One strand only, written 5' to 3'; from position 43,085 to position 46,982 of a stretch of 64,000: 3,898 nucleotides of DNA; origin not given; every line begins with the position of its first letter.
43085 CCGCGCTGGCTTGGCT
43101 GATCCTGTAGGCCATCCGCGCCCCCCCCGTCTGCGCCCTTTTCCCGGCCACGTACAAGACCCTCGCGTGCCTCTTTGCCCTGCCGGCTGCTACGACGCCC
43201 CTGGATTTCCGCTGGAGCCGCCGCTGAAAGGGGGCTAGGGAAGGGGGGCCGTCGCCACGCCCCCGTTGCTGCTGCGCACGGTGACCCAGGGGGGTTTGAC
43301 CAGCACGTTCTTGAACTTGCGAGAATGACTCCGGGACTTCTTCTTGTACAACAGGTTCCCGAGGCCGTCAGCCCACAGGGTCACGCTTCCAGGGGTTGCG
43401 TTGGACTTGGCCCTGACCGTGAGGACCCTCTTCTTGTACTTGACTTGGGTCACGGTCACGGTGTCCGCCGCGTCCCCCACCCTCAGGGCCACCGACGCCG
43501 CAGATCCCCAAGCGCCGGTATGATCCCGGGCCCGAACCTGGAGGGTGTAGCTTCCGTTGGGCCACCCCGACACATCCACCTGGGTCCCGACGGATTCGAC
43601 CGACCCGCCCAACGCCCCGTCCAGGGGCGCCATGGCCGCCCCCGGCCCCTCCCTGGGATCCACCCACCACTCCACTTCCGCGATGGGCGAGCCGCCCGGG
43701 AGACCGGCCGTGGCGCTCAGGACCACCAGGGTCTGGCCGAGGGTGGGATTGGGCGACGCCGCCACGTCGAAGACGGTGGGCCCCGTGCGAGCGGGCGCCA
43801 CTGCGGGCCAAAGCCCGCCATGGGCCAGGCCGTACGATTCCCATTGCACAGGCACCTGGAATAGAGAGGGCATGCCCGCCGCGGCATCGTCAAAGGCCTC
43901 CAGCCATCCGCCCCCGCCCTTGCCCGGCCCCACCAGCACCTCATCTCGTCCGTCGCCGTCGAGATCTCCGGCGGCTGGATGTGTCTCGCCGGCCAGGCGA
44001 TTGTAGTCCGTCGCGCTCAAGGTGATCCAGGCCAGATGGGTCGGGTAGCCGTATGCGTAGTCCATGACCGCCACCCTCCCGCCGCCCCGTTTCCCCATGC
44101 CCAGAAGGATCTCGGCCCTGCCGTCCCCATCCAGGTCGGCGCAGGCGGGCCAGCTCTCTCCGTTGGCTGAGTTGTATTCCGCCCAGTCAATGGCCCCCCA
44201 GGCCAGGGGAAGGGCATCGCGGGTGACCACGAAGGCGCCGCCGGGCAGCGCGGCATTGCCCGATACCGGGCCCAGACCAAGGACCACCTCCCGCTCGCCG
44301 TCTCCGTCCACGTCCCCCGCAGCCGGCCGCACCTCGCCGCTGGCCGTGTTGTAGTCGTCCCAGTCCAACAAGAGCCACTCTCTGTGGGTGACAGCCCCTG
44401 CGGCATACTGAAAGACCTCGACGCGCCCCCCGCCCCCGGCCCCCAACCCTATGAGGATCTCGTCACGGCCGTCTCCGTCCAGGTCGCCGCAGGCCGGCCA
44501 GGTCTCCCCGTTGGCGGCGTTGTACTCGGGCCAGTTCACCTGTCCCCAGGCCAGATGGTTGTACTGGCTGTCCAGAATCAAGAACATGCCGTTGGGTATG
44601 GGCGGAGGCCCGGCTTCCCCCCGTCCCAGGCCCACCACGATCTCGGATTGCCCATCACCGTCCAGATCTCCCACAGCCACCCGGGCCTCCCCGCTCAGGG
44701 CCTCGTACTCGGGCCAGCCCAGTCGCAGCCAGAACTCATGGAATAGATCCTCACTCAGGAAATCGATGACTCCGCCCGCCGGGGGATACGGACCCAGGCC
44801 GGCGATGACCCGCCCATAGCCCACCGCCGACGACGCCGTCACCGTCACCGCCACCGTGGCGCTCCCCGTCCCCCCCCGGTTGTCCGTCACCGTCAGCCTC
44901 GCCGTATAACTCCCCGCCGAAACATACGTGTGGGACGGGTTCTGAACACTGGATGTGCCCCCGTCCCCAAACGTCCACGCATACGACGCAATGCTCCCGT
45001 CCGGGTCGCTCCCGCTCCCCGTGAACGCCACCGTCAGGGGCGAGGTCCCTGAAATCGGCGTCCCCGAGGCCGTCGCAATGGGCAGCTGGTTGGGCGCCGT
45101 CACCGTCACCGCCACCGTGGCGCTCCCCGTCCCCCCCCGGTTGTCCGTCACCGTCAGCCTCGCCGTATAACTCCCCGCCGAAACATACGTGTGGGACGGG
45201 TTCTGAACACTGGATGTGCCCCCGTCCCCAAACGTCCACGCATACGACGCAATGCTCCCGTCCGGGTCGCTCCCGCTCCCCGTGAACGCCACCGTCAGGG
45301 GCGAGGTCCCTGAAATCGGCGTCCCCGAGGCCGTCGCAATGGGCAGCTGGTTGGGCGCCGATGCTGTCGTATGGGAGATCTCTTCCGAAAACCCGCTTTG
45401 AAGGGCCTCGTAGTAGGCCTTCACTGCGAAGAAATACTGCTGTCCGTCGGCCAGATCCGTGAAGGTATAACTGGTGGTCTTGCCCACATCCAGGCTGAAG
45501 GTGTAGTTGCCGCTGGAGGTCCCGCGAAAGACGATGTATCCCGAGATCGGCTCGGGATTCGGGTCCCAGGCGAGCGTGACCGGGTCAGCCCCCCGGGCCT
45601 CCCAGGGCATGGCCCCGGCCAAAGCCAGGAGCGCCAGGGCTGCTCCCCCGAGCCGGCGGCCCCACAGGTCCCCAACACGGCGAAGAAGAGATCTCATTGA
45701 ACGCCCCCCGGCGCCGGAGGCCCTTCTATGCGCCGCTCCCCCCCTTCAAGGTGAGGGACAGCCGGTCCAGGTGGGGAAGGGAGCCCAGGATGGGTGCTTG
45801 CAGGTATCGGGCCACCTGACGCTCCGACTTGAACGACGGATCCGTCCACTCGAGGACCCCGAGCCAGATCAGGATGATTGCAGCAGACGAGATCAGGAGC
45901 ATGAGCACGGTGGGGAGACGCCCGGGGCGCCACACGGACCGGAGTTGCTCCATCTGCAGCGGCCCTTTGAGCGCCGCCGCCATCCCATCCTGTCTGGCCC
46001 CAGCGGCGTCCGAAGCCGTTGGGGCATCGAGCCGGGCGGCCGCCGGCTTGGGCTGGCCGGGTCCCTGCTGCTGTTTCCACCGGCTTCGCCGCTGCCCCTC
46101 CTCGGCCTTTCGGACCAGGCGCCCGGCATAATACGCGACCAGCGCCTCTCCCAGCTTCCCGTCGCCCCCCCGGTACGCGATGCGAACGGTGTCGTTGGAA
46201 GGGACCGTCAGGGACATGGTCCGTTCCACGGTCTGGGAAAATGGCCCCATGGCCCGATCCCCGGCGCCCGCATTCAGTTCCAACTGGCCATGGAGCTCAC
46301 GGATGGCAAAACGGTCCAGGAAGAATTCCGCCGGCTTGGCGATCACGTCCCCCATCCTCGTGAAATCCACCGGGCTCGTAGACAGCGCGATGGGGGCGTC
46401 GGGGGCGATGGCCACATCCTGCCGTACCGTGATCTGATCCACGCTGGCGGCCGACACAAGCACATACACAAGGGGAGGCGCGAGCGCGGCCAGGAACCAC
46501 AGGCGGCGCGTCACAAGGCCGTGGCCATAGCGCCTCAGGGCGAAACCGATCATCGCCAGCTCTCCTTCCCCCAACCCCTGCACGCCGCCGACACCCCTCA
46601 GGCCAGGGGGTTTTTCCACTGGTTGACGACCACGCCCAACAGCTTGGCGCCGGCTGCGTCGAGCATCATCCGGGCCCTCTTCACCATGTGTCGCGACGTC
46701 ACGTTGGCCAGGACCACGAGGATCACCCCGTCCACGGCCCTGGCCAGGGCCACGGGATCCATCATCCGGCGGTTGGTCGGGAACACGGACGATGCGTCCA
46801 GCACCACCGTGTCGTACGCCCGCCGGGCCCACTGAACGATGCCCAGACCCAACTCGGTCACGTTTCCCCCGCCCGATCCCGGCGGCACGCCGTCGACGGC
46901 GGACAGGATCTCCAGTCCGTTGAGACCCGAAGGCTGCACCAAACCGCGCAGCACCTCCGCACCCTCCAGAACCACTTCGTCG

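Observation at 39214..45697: Cluster of four secreted paralogous proteins, each starting with the same fibronectin-III-like module, inserted between ssrA and the EPS locus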

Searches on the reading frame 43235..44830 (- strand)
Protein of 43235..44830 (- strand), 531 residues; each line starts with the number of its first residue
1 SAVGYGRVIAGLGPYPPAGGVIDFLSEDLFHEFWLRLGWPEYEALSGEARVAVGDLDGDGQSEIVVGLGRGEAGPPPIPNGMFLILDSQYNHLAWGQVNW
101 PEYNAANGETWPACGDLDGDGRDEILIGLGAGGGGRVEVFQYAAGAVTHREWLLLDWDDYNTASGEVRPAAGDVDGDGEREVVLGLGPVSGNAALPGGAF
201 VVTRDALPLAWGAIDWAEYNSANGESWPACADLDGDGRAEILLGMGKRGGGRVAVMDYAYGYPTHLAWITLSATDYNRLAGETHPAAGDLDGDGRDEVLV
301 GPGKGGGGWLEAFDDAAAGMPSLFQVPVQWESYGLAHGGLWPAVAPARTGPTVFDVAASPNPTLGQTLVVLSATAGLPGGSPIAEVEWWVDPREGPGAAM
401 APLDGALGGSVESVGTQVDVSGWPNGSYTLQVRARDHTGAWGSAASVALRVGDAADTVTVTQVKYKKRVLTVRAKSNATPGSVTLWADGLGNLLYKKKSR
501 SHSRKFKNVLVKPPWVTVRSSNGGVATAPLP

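Call 74: search_solved_structures(query=window:43235-44830:-, max_evalue=0.01)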
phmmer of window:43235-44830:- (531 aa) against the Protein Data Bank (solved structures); distinct sequences matched with E-value up to 0.01: 0.

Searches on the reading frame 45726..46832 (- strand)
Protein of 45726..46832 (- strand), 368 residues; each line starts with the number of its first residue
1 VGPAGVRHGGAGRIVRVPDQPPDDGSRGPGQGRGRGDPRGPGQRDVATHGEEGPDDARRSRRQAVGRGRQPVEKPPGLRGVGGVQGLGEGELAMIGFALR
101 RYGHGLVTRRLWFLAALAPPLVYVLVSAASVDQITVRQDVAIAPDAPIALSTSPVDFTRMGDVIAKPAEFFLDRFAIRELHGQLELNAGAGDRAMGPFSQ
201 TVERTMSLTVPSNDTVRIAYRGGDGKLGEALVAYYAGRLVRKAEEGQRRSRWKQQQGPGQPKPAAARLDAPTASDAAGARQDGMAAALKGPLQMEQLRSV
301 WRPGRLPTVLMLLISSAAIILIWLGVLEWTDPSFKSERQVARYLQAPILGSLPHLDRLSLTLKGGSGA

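Call 7: search_protein_families(library=ncbifam, proteins=[window:45726-46832:-], max_evalue=0.001)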
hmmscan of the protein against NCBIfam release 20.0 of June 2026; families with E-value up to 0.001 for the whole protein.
window:45726-46832:- (368 aa): 0 families

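Call 21: search_protein_families(library=pfam, proteins=[window:45726-46832:-], max_evalue=0.01)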
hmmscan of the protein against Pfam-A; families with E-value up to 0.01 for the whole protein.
window:45726-46832:- (368 aa): 0 families
